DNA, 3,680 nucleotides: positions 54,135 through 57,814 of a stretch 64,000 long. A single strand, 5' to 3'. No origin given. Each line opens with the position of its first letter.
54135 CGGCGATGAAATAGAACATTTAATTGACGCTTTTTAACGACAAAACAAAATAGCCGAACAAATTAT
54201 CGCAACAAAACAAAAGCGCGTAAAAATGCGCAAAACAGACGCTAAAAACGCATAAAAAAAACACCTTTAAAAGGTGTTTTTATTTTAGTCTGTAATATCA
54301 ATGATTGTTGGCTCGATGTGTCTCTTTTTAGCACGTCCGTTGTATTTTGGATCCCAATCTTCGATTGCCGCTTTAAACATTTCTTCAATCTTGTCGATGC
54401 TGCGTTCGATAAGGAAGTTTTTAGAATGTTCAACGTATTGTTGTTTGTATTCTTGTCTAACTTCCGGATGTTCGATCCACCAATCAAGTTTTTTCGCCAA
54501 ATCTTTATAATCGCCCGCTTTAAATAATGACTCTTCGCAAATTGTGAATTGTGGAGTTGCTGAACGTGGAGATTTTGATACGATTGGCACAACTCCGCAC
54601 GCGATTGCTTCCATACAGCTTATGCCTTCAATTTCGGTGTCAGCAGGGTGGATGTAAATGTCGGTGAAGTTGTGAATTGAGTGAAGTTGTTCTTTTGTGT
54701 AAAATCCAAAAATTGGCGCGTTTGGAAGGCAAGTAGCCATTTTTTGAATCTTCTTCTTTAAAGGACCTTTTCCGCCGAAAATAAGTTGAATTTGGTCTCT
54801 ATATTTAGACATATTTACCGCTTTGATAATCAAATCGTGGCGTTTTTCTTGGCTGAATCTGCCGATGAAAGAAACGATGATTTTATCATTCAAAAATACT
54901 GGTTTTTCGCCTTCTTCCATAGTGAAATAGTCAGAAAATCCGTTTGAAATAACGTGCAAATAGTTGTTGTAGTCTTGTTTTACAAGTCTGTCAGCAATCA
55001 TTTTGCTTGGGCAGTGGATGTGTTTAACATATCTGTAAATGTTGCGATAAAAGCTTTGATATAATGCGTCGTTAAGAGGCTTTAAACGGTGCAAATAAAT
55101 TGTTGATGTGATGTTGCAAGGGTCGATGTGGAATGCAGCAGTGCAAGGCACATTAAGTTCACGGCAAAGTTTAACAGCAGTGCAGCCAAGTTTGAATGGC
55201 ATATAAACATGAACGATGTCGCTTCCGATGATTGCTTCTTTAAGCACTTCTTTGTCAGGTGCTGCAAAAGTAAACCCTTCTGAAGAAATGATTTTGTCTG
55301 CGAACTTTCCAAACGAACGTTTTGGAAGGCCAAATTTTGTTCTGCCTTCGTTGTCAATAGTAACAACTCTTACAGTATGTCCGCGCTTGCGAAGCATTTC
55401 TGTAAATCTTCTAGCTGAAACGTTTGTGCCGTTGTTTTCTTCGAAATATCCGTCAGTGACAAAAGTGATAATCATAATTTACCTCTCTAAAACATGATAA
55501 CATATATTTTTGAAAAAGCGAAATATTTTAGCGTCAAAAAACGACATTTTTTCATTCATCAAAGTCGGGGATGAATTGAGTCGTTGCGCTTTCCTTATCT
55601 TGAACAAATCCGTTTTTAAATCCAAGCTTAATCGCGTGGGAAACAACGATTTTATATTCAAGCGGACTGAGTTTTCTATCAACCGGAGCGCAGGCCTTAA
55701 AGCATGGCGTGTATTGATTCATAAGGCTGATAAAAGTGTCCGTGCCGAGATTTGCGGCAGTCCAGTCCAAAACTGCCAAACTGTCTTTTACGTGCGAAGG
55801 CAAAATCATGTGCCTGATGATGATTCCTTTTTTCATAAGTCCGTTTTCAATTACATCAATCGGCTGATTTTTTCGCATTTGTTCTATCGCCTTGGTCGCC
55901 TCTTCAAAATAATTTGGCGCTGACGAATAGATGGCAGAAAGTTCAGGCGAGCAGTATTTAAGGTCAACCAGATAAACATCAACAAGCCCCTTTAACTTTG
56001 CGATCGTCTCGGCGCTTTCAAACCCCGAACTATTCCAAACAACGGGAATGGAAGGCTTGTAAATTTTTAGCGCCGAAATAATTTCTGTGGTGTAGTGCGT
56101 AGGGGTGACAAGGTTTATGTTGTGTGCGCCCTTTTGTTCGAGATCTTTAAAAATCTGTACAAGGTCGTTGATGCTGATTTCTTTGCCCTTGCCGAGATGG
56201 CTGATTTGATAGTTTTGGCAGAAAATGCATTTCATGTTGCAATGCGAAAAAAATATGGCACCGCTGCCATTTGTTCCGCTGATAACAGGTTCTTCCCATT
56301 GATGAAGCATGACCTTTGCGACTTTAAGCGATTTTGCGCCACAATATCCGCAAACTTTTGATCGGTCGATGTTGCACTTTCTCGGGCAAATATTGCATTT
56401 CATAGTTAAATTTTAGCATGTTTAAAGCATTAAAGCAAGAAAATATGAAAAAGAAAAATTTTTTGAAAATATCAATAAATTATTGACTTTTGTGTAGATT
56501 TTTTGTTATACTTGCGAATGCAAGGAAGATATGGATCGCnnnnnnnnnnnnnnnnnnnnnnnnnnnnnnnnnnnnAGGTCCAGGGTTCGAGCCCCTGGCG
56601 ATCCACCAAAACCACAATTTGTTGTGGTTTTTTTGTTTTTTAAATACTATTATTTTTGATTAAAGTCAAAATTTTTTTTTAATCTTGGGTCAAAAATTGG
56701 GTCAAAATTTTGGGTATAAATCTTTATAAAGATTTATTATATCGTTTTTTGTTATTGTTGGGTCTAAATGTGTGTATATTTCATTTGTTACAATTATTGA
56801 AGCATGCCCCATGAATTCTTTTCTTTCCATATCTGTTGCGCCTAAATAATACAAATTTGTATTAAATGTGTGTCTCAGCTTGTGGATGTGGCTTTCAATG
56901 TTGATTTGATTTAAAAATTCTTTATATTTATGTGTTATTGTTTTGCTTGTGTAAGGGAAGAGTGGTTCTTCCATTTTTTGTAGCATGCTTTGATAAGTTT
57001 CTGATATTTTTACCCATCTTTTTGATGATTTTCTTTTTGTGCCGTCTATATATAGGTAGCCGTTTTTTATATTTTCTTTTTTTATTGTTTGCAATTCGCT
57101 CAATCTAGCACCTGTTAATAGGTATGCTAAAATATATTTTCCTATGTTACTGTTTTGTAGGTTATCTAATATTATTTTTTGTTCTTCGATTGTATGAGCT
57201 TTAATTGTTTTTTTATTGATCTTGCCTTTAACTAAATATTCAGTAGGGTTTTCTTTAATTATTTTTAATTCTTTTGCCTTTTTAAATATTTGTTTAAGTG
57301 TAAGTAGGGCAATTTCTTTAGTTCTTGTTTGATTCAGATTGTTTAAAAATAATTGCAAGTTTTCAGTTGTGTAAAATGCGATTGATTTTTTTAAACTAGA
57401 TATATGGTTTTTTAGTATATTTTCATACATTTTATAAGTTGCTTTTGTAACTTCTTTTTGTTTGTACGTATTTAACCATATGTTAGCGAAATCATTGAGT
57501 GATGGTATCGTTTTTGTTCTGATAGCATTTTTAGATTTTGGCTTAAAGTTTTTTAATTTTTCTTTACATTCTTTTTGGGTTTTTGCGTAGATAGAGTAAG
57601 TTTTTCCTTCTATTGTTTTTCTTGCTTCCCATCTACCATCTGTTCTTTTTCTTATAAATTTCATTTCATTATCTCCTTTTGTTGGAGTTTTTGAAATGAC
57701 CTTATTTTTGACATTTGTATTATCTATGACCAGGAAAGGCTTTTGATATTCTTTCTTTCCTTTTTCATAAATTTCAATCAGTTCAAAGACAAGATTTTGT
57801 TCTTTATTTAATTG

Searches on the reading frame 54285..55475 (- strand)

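Call 54: search_protein_families(library=pfam, proteins=[window:54285-55475:-])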
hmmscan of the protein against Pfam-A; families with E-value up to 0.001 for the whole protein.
window:54285-55475:- (396 aa): 4 families
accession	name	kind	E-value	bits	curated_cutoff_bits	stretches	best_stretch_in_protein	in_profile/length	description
PF00534.26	Glycos_transf_1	-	1.7e-24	86.7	26.4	1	191-346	8-168/172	Glycosyl transferases group 1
PF13439.12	Glyco_transf_4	-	2.7e-17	63.7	28.5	1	15-180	2-166/170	Glycosyltransferase Family 4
PF13692.12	Glyco_trans_1_4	-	8.5e-13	49.2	27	1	200-334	3-140/142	Glycosyl transferases group 1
PF13579.12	Glyco_trans_4_4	-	8.5e-10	39.6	29.7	1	15-179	1-158/158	Glycosyl transferase 4-like domain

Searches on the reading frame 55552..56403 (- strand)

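Call 54: search_protein_families(library=pfam, proteins=[window:55552-56403:-])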
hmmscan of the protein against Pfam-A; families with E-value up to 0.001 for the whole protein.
window:55552-56403:- (283 aa): 2 families
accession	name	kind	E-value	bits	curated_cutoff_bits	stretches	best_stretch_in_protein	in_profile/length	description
PF04055.27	Radical_SAM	-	1.9e-14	54.6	29.5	1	50-181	2-142/166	Radical SAM superfamily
PF13353.11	Fer4_12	-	1.8e-06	28.7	22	1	49-150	9-117/137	4Fe-4S single cluster domain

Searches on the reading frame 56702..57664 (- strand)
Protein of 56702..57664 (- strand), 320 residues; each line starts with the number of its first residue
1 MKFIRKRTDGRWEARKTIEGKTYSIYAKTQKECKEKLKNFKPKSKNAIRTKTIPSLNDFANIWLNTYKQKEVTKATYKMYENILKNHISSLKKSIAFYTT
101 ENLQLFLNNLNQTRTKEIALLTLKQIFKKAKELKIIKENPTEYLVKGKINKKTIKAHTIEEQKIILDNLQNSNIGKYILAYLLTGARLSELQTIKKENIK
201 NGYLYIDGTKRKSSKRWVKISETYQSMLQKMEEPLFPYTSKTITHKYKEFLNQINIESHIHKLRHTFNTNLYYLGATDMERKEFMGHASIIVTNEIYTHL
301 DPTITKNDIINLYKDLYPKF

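Call 54: search_protein_families(library=pfam, proteins=[window:56702-57664:-])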
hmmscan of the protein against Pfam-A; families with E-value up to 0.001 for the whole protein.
window:56702-57664:- (320 aa): 3 families
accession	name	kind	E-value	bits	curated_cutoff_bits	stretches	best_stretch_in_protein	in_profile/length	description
PF00589.27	Phage_integrase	-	1.4e-12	48.1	27.1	1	178-301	28-169/172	Phage integrase family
PF14659.12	Phage_int_SAM_3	-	1e-05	26.1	22.6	1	56-108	2-55/58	Phage integrase, N-terminal SAM-like domain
PF12783.13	Sec7-like_HUS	-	0.00025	21.4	27.3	1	42-131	58-143/161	Mon2/Sec7/BIG1-like, HUS domain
